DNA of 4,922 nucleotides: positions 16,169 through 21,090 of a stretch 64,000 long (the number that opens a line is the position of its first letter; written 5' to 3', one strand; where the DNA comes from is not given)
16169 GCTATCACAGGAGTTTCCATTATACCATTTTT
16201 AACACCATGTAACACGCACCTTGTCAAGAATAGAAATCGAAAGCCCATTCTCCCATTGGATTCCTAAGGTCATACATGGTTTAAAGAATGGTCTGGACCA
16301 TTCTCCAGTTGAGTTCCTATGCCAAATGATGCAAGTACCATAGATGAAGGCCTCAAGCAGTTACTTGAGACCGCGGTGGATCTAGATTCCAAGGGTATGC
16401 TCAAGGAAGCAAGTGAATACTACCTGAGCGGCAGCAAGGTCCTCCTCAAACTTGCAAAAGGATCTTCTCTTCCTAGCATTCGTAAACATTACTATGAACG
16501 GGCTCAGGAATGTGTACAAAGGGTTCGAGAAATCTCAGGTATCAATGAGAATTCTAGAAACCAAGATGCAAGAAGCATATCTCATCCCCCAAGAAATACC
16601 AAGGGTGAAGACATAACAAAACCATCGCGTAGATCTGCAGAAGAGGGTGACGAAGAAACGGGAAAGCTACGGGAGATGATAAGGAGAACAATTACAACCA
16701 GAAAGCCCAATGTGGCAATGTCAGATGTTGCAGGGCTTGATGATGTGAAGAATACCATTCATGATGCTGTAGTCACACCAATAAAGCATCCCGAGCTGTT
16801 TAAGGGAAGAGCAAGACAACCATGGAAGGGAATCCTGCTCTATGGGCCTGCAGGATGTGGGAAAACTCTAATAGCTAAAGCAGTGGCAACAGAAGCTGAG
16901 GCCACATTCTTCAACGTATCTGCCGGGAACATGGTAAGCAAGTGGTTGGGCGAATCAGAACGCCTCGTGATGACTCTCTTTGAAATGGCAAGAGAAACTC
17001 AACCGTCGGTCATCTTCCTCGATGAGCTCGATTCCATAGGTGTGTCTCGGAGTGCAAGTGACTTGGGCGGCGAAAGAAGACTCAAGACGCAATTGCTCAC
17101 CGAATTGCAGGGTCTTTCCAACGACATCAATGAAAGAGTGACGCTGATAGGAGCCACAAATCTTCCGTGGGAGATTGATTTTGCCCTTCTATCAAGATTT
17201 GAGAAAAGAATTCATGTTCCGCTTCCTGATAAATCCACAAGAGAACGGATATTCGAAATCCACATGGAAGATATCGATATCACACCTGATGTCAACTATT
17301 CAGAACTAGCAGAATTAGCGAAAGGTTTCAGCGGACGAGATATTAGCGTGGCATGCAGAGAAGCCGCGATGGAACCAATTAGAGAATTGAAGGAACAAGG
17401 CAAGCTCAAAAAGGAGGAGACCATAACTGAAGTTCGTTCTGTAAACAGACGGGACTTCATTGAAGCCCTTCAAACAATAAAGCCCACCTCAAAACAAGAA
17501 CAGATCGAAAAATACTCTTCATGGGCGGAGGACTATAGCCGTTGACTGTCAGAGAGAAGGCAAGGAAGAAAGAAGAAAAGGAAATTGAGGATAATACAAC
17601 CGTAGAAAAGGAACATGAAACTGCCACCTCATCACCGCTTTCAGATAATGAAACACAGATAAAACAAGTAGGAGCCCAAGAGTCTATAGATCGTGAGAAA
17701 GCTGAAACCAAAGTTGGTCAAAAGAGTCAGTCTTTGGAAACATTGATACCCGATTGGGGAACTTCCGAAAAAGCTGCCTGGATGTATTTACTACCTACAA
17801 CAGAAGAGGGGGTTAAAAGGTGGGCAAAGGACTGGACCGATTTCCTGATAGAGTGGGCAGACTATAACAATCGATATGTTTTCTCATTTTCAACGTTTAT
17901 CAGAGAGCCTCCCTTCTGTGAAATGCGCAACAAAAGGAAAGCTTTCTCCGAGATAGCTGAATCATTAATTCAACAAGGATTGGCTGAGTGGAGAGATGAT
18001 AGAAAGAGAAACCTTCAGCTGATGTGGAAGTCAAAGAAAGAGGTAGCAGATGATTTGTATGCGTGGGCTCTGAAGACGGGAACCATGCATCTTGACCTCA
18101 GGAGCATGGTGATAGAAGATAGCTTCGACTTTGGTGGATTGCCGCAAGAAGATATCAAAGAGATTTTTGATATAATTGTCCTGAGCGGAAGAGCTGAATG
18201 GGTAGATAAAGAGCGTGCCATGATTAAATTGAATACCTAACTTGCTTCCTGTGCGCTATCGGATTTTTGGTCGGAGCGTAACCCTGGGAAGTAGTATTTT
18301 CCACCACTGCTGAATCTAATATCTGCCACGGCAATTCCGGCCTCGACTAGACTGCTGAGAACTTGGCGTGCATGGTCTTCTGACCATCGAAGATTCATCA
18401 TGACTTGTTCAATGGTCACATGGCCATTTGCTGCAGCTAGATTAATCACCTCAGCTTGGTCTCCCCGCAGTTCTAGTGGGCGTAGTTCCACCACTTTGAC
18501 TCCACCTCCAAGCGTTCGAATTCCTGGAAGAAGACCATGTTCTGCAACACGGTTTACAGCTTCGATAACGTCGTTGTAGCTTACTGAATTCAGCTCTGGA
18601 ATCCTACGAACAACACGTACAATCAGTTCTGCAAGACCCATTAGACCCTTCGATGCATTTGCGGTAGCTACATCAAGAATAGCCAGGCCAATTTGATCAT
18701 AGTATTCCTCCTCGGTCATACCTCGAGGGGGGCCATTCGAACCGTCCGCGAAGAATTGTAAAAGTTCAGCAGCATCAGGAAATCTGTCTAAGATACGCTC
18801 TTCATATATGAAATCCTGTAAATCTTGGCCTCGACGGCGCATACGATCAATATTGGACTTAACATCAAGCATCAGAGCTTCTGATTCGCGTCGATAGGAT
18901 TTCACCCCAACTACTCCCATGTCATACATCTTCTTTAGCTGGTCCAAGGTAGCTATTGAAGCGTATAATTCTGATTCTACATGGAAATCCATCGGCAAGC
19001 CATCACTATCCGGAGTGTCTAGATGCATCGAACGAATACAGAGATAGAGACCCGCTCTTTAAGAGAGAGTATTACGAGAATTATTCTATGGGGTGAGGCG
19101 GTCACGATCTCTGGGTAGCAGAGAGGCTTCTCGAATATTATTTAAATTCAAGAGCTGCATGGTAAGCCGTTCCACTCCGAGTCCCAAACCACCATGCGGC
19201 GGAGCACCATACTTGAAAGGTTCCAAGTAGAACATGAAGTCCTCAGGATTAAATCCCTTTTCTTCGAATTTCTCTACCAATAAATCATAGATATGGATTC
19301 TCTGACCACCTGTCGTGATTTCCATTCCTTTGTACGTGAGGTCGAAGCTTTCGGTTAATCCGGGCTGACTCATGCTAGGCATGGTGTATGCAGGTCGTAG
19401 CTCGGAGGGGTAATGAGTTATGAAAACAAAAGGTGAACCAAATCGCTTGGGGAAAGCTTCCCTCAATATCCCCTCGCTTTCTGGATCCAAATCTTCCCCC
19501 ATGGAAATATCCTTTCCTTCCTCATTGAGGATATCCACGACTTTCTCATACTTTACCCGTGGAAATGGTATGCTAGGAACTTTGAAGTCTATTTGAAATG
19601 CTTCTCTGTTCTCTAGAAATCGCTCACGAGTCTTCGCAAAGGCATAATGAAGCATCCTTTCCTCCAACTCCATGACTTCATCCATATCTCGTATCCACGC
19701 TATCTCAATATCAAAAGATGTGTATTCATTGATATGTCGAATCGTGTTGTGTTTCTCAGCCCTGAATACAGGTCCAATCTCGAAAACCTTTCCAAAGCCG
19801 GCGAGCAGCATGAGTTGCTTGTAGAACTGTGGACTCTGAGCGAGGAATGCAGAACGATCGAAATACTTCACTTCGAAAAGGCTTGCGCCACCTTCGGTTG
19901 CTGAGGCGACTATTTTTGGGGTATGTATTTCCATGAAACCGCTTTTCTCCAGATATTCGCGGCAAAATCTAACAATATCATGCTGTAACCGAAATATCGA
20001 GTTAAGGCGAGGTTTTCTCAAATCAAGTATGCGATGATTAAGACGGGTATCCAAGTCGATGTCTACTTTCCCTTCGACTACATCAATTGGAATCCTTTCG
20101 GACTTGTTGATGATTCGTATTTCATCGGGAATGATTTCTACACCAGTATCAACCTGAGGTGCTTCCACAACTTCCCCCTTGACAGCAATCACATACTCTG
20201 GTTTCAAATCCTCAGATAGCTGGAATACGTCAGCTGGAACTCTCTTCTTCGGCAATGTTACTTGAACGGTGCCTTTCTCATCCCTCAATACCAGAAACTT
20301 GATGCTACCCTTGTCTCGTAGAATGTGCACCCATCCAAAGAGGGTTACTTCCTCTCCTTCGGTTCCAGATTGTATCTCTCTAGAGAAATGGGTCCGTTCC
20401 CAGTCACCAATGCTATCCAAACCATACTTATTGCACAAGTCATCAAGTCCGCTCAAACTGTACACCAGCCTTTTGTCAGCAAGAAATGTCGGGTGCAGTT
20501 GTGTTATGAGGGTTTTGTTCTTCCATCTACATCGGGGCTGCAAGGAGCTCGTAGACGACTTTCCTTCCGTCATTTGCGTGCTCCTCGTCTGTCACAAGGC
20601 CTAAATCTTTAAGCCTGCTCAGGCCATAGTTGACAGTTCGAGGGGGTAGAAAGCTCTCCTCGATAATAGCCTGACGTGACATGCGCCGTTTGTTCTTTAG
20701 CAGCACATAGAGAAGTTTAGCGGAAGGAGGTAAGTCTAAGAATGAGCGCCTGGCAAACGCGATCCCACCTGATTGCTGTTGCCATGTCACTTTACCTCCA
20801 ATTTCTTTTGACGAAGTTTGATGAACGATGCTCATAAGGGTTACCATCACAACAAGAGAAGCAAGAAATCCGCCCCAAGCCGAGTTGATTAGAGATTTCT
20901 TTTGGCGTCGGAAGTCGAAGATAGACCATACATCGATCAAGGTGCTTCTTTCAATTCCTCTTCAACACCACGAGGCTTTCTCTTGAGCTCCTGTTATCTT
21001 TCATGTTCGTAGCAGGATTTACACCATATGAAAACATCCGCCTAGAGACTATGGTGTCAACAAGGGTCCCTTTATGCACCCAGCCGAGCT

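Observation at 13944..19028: Compact ESCRT-I/II/III/Vps4 locus with no ubiquitin or UEV module: candidate ubiquitin-independent ESCRT pathway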

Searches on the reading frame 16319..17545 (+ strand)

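Call 4: search_protein_families(library=pfam, proteins=[window:16319-17545:+], max_evalue=0.5)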
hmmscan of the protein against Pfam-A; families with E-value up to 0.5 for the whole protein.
window:16319-17545:+ (408 aa): 31 families (the best 25 are shown)
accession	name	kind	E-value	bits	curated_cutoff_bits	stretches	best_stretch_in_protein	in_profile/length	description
PF00004.35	AAA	-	1.5e-39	135.9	21.2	1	172-302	1-131/131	ATPase family associated with various cellular activities (AAA)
PF17862.7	AAA_lid_3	-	8.5e-12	44.8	27.2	1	324-362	1-39/45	AAA+ lid domain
PF04212.24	MIT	-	1.2e-06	29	30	1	14-72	6-64/66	MIT (microtubule interacting and transport) domain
PF09336.16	Vps4_C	-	7.6e-06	26.3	21.3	1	371-406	26-60/61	Vps4 C terminal oligomerisation domain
PF13191.12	AAA_16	-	1.8e-05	25.7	32.6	1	164-196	20-51/167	AAA ATPase domain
PF07728.20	AAA_5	-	3.6e-05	24.2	22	1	172-294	2-139/139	AAA domain (dynein-related subfamily)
PF13401.12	AAA_22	-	8.2e-05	23.4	27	1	172-265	8-81/130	AAA domain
PF05496.18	RuvB_N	-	0.00025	21.3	27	1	168-238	32-94/159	Holliday junction DNA helicase RuvB P-loop domain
PF13173.12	AAA_14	-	0.00065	20.1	27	1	172-240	5-74/129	AAA domain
PF07724.20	AAA_2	-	0.002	18.6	27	1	171-240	5-87/166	AAA domain (Cdc48 subfamily)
PF05621.17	TniB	-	0.0028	17.5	22.4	0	215-297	106-182/189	Bacterial TniB protein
PF06068.19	TIP49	-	0.0046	16.6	23.8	1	170-217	51-100/347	TIP49 P-loop domain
PF01637.24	ATPase_2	-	0.0057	16.9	33.2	1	166-194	17-45/225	ATPase domain predominantly from Archaea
PF24883.2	NPHP3_N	-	0.008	16.8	24.8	1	172-195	25-48/164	Nephrocystin 3, N-terminal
PF00910.28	RNA_helicase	-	0.0097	16.8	21.5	1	172-197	1-26/105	RNA helicase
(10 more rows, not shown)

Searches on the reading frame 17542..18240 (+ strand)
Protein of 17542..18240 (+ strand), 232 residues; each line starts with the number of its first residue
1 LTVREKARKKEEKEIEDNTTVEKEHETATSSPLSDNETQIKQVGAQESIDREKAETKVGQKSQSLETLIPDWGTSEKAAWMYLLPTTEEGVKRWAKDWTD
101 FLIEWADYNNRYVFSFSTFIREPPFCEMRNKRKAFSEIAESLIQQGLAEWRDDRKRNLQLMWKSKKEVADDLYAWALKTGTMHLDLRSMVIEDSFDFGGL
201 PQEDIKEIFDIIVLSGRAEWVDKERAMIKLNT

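Call 4: search_protein_families(library=pfam, proteins=[window:17542-18240:+], max_evalue=0.5)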
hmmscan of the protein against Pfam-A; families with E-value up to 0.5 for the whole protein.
window:17542-18240:+ (232 aa): 1 family
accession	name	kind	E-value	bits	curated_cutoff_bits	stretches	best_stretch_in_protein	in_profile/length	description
PF05871.18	ESCRT-II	-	3.2e-10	40.8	27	1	92-181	18-113/138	ESCRT-II complex subunit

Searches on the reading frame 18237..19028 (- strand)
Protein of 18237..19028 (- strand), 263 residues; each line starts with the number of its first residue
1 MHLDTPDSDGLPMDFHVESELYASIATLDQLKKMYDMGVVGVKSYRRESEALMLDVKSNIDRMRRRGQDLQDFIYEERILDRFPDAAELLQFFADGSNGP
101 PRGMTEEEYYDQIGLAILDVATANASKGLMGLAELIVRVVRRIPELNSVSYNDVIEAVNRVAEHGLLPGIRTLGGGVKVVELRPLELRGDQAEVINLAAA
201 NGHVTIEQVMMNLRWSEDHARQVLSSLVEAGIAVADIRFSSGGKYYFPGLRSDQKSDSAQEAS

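Call 4: search_protein_families(library=pfam, proteins=[window:18237-19028:-], max_evalue=0.5)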
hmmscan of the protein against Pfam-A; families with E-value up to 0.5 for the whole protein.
window:18237-19028:- (263 aa): 3 families
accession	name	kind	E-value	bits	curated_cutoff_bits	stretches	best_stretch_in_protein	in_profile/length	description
PF04157.22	EAP30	-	1.6e-13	51.3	26.8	1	106-236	85-218/219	EAP30/Vps36 family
PF03997.17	VPS28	-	0.015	15.5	24.5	1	19-75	2-60/188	VPS28 protein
PF16365.12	EutK_C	-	0.046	14.1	27.5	1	191-231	2-42/52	Ethanolamine utilization protein EutK C-terminus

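Call 6: find_related_loci(query=window:18237-19028:-, collection=genome_contigs, flank=8000)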
Query window:18237-19028:- (263 aa) in genome_contigs; peptide patterns used: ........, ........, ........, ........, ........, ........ (x = any residue, [..] = any of these).
219 stretches matched a pattern; 43 encode a relative of the query (tblastn E <= 1e-3); 43 distinct loci.
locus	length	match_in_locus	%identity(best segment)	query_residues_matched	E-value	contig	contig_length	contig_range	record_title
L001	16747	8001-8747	72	10-258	2e-116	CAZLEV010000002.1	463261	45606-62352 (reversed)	MAG TPA_asm: uncultured archaeon isolate binchicken_co379_69 genome assembly, contig: NODE_6_length_463261_cov_17.154594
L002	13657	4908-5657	71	10-261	4e-116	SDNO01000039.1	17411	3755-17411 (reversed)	MAG: Candidatus Thorarchaeota archaeon isolate TEKIR_12S Tekir-sed17-7494, whole genome shotgun sequence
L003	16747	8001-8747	71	10-258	9e-116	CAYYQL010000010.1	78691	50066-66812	MAG TPA_asm: uncultured archaeon isolate SRP141376_co1_28 genome assembly, contig: NODE_813_length_78691_cov_100.188654,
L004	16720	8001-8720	72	12-251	2e-112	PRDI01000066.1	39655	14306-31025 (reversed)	MAG: Candidatus Thorarchaeota archaeon isolate OWC3 Thor_OWC3_066, whole genome shotgun sequence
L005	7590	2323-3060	69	12-257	2e-111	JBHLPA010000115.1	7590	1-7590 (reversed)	MAG: Promethearchaeota archaeon isolate DZ3S.355 DZ3S.355@37911, whole genome shotgun sequence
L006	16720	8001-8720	71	12-251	6e-111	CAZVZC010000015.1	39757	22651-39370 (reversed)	MAG TPA_asm: uncultured archaeon isolate binchicken_co33_456 genome assembly, contig: NODE_787_length_39757_cov_9.457710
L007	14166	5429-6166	68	12-257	1e-110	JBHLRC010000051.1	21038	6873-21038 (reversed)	MAG: Candidatus Thorarchaeota archaeon isolate QM2B.38 QM2B.38@1807, whole genome shotgun sequence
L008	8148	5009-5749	67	12-258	1e-110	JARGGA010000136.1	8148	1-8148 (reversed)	MAG: Candidatus Thorarchaeota archaeon isolate C14-20 NODE_3091_length_8148_cov_5.107253, whole genome shotgun sequence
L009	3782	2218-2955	68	12-257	9e-112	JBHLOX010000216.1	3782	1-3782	MAG: Promethearchaeota archaeon isolate DZ3S.281 DZ3S.281@119445, whole genome shotgun sequence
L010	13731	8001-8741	67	12-258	4e-110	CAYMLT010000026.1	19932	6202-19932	MAG TPA_asm: uncultured archaeon isolate binchicken_co129_606 genome assembly, contig: NODE_7791_length_19932_cov_4.8317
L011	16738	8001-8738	67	12-257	8e-110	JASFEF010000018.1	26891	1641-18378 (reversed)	MAG: Candidatus Thorarchaeota archaeon isolate D0606M12metaG_Bin_135 D0606M12metaG_FD_scaffold_304_c1, whole genome shot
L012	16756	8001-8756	66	12-263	3e-109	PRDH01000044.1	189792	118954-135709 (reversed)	MAG: Candidatus Thorarchaeota archaeon isolate OWC2 Thor_OWC2_044, whole genome shotgun sequence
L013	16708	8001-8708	68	17-252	8e-109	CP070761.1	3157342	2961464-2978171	MAG: Candidatus Thorarchaeota archaeon isolate bin27 chromosome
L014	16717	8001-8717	69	13-251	6e-109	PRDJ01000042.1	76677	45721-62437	MAG: Candidatus Thorarchaeota archaeon isolate OWC5 Thor_OWC5_042, whole genome shotgun sequence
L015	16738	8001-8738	67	12-257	1e-108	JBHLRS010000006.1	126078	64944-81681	MAG: Candidatus Thorarchaeota archaeon isolate TM1S.264 TM1S.264@107, whole genome shotgun sequence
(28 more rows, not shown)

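Call 34: find_homologous_proteins(query=window:18237-19028:-)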
Query window:18237-19028:- (263 aa): 134 proteins with E <= 0.001 among 2321 candidates; the best 120 are listed. Only proteins of 144 to 461 residues were searched: fused or split forms outside these lengths cannot appear, so this answer is no evidence that the protein stands alone or is whole; lengths 'longer' or 'shorter' looks for them.
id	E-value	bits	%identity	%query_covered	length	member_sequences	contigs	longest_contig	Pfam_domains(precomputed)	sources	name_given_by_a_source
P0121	1.2e-166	570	100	100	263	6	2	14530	PF04157.23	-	-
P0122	2.0e-146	504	87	100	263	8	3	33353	PF04157.23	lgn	-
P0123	7.2e-108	378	71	95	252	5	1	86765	PF04157.23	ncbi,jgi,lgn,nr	ncbi:hypothetical protein EU538_04700 [Candidatus Thorarchaeota archaeon]|jgi:hypothetical protein|n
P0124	1.7e-105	370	69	94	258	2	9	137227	PF04157.23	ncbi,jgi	ncbi:MAG: hypothetical protein ACXABZ_00235 [Candidatus Thorarchaeota archaeon]|jgi:hypothetical pro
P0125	2.1e-104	367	69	92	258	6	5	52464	PF04157.23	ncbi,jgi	ncbi:MAG: hypothetical protein ACXABD_07665 [Candidatus Thorarchaeota archaeon]|jgi:hypothetical pro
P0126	2.8e-104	366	69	94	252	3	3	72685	PF04157.23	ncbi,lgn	ncbi:MAG: hypothetical protein ACE5H4_05315 [Candidatus Thorarchaeota archaeon]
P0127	2.7e-103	363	69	93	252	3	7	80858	PF04157.23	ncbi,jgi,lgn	ncbi:MAG: hypothetical protein ACFFBJ_07195 [Promethearchaeota archaeon]|jgi:hypothetical protein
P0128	2.5e-102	360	68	94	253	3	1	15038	PF04157.23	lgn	-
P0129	2.6e-102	360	69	93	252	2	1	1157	PF04157.23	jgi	jgi:hypothetical protein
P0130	2.9e-102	359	70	93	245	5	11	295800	PF04157.23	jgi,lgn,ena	jgi:hypothetical protein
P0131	3.2e-102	359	68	94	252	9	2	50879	PF04157.23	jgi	jgi:hypothetical protein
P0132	3.3e-102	359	68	90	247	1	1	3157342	PF04157.23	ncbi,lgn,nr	ncbi:MAG: hypothetical protein JSW61_14610 [Candidatus Thorarchaeota archaeon]|nr:MAG: hypothetical 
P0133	3.6e-102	359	68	92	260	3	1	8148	PF04157.23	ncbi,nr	ncbi:MAG: hypothetical protein P1Q69_10300 [Candidatus Thorarchaeota archaeon]|nr:hypothetical prote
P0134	4.8e-102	359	68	94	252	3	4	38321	PF04157.23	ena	-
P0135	5.6e-102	359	67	93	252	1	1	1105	PF04157.23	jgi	jgi:hypothetical protein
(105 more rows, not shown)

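Call 39: search_solved_structures(query=A2, max_evalue=5, show_alignments=3)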
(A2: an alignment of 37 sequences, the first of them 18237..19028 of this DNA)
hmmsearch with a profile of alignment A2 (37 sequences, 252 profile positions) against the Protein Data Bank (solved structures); distinct sequences matched with E-value up to 5: 9.
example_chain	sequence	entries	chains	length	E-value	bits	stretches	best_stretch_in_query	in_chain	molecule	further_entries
3cuq_A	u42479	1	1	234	3e-19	72.6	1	93-241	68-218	Vacuolar-sorting protein SNF8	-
2zme_A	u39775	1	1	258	3.7e-19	72.2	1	93-241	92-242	Vacuolar-sorting protein SNF8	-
1u5t_A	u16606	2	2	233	0.0011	21.6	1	93-237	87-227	appears to be functionally related to SNF7; Snf8p | VPS22, YPL002C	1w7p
2f6m_B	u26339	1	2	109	0.19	14.2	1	7-54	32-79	Vacuolar protein sorting-associated protein VPS28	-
2f66_B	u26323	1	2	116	0.21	14.1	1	7-55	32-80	Vacuolar protein sorting-associated protein VPS28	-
2p22_B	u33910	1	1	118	0.23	14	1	7-54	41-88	Vacuolar protein sorting-associated protein 28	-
2caz_B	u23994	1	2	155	0.3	13.6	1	7-55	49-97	VACUOLAR PROTEIN SORTING-ASSOCIATED PROTEIN VPS28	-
8z1i_A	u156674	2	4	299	0.59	12.6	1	180-213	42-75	Art22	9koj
3b3q_E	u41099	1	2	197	1.4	11.4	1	35-127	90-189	NRXN1 protein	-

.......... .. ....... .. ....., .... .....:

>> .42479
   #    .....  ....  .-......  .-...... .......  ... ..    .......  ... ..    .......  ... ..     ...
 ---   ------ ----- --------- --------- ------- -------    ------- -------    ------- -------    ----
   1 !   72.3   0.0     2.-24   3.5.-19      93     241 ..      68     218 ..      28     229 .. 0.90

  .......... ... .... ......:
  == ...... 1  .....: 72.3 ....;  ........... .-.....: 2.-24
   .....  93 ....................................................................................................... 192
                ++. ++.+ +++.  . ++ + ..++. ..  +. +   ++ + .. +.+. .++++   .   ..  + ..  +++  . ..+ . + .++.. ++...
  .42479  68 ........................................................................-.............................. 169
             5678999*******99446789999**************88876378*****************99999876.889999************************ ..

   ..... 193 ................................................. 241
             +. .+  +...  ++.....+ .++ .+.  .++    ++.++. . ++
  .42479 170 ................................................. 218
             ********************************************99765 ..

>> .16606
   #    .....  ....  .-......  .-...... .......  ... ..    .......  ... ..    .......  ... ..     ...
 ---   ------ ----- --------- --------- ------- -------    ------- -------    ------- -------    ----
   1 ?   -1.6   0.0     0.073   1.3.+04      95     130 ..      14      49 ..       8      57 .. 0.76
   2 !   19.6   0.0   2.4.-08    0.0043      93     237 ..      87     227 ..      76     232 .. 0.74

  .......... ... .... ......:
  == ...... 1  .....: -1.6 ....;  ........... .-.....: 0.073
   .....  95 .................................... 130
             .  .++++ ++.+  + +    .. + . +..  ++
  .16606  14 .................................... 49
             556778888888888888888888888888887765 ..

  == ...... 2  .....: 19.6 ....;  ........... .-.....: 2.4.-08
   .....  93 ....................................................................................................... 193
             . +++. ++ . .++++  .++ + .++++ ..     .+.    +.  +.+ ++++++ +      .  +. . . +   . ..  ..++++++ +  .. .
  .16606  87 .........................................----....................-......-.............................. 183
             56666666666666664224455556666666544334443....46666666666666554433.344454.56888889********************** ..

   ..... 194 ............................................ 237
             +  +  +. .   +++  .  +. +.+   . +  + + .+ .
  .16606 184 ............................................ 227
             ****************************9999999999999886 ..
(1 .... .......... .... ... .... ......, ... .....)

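Call 43: predict_structure(alignment_id=A2)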
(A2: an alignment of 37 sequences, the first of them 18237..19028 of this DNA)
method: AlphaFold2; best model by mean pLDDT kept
length: 263 residues; sequences in the alignment: 37
mean_pLDDT: 77.6   pTM: 0.46
mean pLDDT of the five models: 77.6, 75.6, 75.5, 72.0, 69.2
residues with pLDDT >= 90: 43; 70-90: 163; 50-70: 24; < 50: 33
segments of 3 or more residues with pLDDT < 50: 1-12, 94-102, 252-263
pLDDT, mean of each block of 10 residues (from residue 1): 42 69 94 90 85 88 79 85 85 48 70 90 83 89 76 89 86 81 68 83 87 90 85 73 75 39 30
secondary structure, 60 per line:
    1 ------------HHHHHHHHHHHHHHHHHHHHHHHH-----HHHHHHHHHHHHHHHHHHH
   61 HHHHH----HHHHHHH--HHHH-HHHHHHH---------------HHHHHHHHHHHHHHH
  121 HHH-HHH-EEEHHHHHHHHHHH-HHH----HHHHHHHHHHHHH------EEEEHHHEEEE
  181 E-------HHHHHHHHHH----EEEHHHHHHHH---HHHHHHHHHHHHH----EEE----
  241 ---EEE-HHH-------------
elements in order: H13-36 H42-65 H70-76 H79-82 H84-90 H106-123 E129-131 H132-142 H151-163 E170-173 E177-181 H189-198 E203-205 H206-213 H217-229 E234-236 E244-246

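Call 53: fold_search(model_id=the predicted structure, library=pdb)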
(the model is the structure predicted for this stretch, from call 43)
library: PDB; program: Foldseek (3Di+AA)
matches with E <= 10: 500; with E <= 0.001: 6
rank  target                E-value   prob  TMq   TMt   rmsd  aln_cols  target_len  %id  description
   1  2zme_A                2.9e-09  1.00  0.48  0.56   9.3       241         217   23  Integrated structural and functional model of the human ESCRT-II complex (released 2008-11-04)
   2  3cuq_A                3.3e-09  1.00  0.48  0.57   9.2       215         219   26  Integrated structural and functional model of the human ESCRT-II complex (released 2008-11-04)
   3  1u5t_A                1.5e-06  1.00  0.47  0.57   8.2       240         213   16  Structure of the ESCRT-II endosomal trafficking complex (released 2004-09-21)
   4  2zme_B                6.1e-05  1.00  0.30  0.35  12.7       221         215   18  Integrated structural and functional model of the human ESCRT-II complex (released 2008-11-04)
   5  3cuq_B                2.8e-04  1.00  0.30  0.37  12.5       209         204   19  Integrated structural and functional model of the human ESCRT-II complex (released 2008-11-04)
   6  3bz6                  5.7e-04  1.00  0.27  0.40  11.9       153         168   14  Crystal structure of a conserved protein of unknown function from Pseudomonas syringae pv. tomato str. DC3000 (released 2008-02-05)
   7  1u5t_B                2.5e-03  1.00  0.28  0.41  11.2       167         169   17  Structure of the ESCRT-II endosomal trafficking complex (released 2004-09-21)
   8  5u8j_C                2.7e-03  1.00  0.27  0.38  12.7       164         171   12  Crystal structure of a protein of unknown function ECL_02571 involved in membrane biogenesis from Enterobacter cloacae (released 2017-01-18)
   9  8b9x_B                3.1e-03  0.99  0.25  0.26  11.5       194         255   15  Chimeric protein of human UFM1 E3 ligase, UFL1, and DDRGK1 (released 2023-10-25)
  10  8iue_P                4.3e-03  1.00  0.24  0.22   8.4       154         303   12  RNA polymerase III pre-initiation complex melting complex 1 (released 2023-05-24)
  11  8cli_A                4.8e-03  0.99  0.21  0.11  22.4       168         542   14  TFIIIC TauB-DNA monomer (released 2023-06-21)
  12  8b9x_A                5.1e-03  0.99  0.26  0.27  11.4       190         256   15  Chimeric protein of human UFM1 E3 ligase, UFL1, and DDRGK1 (released 2023-10-25)
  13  5u8j_A                6.0e-03  1.00  0.27  0.39  12.5       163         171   12  Crystal structure of a protein of unknown function ECL_02571 involved in membrane biogenesis from Enterobacter cloacae (released 2017-01-18)
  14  5vyv_B                7.1e-03  1.00  0.25  0.36  12.0       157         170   12  Crystal structure of a protein of unknown function YceH/ECK1052 involved in membrane biogenesis from Escherichia coli (released 2017-06-07)
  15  9zd6_B                7.1e-03  0.99  0.23  0.17  15.1       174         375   15  Bacterial interstrand DNA crosslink glycosylase AlkX/YcaQ bound to DNA (released 2026-01-14)
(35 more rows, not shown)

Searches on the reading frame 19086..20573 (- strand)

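Call 4: search_protein_families(library=pfam, proteins=[window:19086-20573:-], max_evalue=0.5)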
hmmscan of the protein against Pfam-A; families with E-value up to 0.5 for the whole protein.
window:19086-20573:- (495 aa): 4 families
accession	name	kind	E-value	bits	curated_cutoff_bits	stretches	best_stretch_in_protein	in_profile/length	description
PF00152.25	tRNA-synt_2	-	1e-86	291.2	25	1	174-489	2-307/308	tRNA synthetases class II (D, K and N)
PF01336.31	tRNA_anti-codon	-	1.2e-15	57.6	27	1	76-155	1-75/75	OB-fold nucleic acid binding domain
PF01409.25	tRNA-synt_2d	-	0.002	18.1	19.8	1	462-482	214-234/246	tRNA synthetases class II core domain (F)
PF08909.16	DUF1854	-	0.13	12.5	26.8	0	288-314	26-52/130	Domain of unknown function (DUF1854)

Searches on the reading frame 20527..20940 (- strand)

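Call 4: search_protein_families(library=pfam, proteins=[window:20527-20940:-], max_evalue=0.5)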
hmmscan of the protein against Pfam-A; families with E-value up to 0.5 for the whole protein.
window:20527-20940:- (137 aa): 8 families
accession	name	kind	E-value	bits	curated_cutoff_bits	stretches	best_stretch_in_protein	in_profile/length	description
PF12802.13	MarR_2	-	7.7e-06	26.4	27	1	75-126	9-60/61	MarR family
PF13412.12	HTH_24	-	0.00041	20.3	21.9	1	76-117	8-48/48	Winged helix-turn-helix DNA-binding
PF01978.25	TrmB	-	0.012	15.9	25.6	1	77-131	14-63/68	Sugar-specific transcriptional regulator TrmB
PF09622.15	DUF2391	-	0.044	13.6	22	1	24-65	76-119/275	Putative integral membrane protein (DUF2391)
PF22381.2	Staph_reg_Sar_Rot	-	0.11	13.1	27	0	76-132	20-74/85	Transcriptional regulator SarA/Rot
PF01047.28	MarR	-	0.13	12.6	24.6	1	80-128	11-59/59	MarR family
PF06970.17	RepA_N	-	0.14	12.5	30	1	62-90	11-39/76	Replication initiator protein A (RepA) N-terminus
PF13463.12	HTH_27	-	0.15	12.8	22.2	1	76-132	8-64/68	Winged helix DNA-binding domain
